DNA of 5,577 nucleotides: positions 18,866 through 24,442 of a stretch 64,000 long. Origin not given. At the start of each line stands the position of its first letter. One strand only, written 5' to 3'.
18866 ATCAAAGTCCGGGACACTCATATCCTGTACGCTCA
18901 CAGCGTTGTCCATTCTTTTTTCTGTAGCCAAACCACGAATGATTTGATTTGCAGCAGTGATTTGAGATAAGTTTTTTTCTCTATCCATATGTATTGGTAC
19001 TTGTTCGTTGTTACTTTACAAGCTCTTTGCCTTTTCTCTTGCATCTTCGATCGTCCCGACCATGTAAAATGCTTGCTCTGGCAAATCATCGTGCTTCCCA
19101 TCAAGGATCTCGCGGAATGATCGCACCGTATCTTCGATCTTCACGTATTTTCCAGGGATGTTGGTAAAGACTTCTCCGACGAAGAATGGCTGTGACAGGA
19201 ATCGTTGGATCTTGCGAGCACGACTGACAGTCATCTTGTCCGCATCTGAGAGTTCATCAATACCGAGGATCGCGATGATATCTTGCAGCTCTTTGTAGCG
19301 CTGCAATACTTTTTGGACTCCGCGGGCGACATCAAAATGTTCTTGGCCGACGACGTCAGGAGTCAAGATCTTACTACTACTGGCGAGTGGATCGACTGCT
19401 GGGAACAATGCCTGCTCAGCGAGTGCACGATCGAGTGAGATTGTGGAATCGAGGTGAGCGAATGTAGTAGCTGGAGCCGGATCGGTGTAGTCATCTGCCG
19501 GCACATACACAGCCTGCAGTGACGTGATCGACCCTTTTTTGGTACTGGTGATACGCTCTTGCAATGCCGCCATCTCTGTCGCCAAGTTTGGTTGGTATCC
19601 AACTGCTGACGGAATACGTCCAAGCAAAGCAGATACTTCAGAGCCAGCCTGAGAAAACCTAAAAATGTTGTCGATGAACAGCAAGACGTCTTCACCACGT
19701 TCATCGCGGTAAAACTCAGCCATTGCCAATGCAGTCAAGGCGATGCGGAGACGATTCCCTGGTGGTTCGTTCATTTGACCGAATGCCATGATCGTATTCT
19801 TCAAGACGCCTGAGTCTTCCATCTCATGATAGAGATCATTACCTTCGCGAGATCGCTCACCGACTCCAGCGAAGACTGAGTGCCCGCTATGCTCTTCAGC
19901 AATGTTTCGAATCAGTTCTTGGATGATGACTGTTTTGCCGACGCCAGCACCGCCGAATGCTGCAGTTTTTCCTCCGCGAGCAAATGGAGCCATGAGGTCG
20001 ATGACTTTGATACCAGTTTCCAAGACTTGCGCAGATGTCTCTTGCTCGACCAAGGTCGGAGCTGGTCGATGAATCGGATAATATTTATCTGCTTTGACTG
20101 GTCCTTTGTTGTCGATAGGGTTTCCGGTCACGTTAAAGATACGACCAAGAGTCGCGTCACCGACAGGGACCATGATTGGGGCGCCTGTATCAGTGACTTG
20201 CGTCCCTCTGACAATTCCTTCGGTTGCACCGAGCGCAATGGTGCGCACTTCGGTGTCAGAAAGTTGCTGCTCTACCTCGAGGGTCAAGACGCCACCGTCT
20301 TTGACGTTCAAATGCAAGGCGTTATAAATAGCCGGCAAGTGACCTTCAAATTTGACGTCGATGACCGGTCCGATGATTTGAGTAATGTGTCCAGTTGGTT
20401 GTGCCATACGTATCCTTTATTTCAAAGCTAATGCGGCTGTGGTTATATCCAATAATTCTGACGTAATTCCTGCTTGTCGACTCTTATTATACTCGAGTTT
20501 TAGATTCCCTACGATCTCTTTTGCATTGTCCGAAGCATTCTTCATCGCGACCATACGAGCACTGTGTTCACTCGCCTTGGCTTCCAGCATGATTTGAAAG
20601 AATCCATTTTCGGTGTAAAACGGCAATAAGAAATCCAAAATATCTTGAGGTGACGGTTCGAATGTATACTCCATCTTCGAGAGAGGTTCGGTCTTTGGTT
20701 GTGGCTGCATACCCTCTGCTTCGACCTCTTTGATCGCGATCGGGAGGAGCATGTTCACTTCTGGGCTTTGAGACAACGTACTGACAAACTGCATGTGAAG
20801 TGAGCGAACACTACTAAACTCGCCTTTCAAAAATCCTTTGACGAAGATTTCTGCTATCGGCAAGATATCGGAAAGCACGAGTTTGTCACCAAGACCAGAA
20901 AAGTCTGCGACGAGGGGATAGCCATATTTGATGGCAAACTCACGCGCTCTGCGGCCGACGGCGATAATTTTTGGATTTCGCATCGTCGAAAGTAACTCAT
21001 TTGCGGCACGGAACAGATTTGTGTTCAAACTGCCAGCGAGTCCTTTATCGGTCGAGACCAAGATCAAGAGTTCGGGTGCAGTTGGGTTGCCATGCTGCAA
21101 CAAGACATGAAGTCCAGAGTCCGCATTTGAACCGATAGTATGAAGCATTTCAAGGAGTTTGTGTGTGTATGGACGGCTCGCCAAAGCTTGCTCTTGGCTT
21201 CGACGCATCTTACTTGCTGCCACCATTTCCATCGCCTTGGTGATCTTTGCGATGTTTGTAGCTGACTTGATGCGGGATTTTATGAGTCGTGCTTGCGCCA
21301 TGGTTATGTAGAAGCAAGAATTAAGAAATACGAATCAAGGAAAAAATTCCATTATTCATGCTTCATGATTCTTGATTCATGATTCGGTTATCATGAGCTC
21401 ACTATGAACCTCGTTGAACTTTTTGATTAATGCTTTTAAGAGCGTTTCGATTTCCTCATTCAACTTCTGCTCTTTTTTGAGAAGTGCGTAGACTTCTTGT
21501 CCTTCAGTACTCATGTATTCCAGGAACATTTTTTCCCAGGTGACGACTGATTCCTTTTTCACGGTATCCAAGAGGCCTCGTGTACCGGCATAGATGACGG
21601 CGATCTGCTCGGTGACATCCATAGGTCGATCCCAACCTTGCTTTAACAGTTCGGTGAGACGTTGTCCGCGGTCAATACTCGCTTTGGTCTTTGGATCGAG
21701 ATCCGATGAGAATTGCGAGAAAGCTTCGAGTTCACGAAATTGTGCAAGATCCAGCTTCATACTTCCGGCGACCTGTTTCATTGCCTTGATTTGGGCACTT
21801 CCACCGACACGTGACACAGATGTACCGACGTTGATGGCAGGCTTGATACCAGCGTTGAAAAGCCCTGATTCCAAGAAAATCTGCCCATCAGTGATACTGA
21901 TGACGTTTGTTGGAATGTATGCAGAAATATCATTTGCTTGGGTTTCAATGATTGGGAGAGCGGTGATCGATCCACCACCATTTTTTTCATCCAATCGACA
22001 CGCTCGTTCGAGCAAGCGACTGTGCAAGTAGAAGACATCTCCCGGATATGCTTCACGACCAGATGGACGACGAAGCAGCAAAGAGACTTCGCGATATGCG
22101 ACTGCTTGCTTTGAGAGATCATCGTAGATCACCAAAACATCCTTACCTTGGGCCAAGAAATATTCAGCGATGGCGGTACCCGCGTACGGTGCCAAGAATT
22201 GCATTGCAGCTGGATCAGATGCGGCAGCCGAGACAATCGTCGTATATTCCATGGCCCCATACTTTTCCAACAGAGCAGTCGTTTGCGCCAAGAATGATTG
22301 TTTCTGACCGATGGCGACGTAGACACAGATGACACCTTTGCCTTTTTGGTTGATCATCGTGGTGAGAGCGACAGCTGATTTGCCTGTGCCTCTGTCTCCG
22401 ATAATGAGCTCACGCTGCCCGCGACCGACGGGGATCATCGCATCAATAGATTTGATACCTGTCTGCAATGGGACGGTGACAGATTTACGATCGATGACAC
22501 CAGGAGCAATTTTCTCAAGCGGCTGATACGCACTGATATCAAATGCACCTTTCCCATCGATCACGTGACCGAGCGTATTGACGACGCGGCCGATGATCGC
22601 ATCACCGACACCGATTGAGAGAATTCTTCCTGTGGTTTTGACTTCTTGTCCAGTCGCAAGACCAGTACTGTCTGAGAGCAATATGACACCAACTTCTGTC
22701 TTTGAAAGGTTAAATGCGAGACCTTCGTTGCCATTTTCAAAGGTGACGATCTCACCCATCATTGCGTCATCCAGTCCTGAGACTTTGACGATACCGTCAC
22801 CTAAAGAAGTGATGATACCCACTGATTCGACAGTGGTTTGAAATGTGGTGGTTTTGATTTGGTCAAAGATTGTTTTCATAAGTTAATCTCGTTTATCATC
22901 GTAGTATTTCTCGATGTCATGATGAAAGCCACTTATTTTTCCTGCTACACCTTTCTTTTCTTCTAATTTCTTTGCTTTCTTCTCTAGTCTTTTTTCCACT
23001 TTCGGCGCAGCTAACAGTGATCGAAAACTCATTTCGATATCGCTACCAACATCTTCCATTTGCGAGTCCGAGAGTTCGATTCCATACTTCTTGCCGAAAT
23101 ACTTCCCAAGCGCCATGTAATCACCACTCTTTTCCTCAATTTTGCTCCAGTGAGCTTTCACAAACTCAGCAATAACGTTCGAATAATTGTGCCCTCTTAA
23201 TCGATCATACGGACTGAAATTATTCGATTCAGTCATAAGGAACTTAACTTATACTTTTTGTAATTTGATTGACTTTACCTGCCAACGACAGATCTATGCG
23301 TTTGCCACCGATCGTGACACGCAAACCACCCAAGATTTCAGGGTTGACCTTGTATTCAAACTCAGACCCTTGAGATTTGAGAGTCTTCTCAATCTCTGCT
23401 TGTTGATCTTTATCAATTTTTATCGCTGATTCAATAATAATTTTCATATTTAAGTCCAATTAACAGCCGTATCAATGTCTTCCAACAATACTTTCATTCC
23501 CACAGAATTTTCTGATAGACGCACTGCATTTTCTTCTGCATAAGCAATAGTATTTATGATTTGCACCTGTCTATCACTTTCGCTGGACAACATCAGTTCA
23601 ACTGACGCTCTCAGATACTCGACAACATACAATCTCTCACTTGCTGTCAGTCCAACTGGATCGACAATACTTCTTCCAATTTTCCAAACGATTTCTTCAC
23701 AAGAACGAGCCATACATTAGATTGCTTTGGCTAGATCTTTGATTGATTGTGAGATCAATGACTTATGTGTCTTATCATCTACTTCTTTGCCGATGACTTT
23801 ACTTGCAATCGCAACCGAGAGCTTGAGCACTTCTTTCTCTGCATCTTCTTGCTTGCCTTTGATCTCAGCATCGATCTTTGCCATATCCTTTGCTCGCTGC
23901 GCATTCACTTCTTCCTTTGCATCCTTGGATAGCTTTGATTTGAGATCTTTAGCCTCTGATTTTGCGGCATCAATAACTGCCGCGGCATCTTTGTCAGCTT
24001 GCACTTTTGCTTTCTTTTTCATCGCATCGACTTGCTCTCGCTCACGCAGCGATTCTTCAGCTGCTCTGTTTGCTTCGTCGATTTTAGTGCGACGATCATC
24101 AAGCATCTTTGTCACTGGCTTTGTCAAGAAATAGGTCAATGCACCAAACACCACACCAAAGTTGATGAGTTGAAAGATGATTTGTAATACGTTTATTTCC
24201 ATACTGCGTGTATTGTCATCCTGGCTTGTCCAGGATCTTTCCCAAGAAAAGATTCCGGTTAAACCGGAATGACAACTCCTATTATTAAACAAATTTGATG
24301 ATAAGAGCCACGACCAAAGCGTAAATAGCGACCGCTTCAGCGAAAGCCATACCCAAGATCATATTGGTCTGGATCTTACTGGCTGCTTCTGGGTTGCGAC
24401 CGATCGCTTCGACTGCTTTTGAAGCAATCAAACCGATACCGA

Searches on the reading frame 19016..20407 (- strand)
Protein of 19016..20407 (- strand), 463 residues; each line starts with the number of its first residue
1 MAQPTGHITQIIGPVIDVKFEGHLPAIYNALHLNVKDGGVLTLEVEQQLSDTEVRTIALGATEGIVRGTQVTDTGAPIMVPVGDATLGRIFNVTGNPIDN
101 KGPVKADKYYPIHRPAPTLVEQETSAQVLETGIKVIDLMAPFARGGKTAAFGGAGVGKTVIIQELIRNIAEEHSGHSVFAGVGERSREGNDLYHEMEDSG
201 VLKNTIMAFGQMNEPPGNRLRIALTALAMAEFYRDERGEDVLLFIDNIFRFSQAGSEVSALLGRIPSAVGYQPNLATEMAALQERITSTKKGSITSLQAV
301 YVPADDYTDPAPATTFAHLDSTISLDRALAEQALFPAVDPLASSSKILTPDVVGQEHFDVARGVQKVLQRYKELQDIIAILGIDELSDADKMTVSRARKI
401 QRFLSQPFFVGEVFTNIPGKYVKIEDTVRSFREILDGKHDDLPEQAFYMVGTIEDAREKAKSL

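Call 8: search_protein_families(library=pfam, proteins=[window:19016-20407:-], max_evalue=0.001)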
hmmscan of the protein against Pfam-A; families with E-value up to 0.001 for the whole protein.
window:19016-20407:- (463 aa): 4 families
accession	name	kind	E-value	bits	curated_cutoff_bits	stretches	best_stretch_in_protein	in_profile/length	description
PF00006.31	ATP-synt_ab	-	1.4e-72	244.3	29.5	1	132-345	1-213/213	ATP synthase alpha/beta family, nucleotide-binding domain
PF02874.29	ATP-synt_ab_N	-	1.4e-19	70.8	20.9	1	8-75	1-69/69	ATP synthase alpha/beta family, beta-barrel domain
PF22919.1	ATP-synt_VA_C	-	8.3e-15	55.1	24.7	1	350-426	5-83/101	C-terminal domain of V and A type ATP synthase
PF13481.12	AAA_25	-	0.00012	22.3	27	1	142-224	29-109/195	AAA domain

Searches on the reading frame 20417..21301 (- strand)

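Call 8: search_protein_families(library=pfam, proteins=[window:20417-21301:-], max_evalue=0.001)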
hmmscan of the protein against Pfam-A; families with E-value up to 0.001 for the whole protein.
window:20417-21301:- (294 aa): 1 family
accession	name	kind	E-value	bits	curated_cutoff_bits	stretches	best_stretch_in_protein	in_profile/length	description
PF00231.24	ATP-synt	-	6.1e-83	279.2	39.9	1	4-293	2-285/285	ATP synthase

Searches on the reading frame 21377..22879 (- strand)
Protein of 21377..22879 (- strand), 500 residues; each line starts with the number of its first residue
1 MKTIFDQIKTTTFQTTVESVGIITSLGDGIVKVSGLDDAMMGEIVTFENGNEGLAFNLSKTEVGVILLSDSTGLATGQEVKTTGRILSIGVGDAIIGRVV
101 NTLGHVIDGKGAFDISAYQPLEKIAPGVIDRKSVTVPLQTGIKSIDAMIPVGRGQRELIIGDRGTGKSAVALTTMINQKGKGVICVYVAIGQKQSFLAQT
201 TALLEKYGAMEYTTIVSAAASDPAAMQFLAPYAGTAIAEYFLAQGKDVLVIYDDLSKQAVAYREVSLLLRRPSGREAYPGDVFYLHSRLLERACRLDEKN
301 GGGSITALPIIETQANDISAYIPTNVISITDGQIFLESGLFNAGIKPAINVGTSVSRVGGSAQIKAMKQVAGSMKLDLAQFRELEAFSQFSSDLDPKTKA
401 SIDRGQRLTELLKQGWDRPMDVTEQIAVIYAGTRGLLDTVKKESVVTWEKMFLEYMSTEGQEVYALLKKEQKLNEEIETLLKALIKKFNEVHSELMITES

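Call 8: search_protein_families(library=pfam, proteins=[window:21377-22879:-], max_evalue=0.001)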
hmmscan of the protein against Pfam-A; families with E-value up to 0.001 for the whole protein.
window:21377-22879:- (500 aa): 4 families
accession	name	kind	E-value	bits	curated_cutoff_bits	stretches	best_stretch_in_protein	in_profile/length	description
PF00006.31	ATP-synt_ab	-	2.4e-81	272.8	29.5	1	141-356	1-213/213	ATP synthase alpha/beta family, nucleotide-binding domain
PF00306.32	ATP-synt_ab_C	-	1.8e-44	151.5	27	1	363-488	1-126/126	ATP synthase alpha/beta chain, C terminal domain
PF02874.29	ATP-synt_ab_N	-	2.3e-09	38.1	20.9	1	17-84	2-69/69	ATP synthase alpha/beta family, beta-barrel domain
PF06745.19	ATPase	-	9.3e-05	22.3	26.6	1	139-199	2-65/231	KaiC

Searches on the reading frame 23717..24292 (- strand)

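Call 8: search_protein_families(library=pfam, proteins=[window:23717-24292:-], max_evalue=0.001)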
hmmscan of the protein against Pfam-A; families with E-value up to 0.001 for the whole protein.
window:23717-24292:- (191 aa): 1 family
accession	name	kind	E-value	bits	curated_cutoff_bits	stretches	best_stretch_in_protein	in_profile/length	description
PF00430.23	ATP-synt_B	-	1.2e-19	71.1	28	1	38-167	2-131/132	ATP synthase B/B' CF(0)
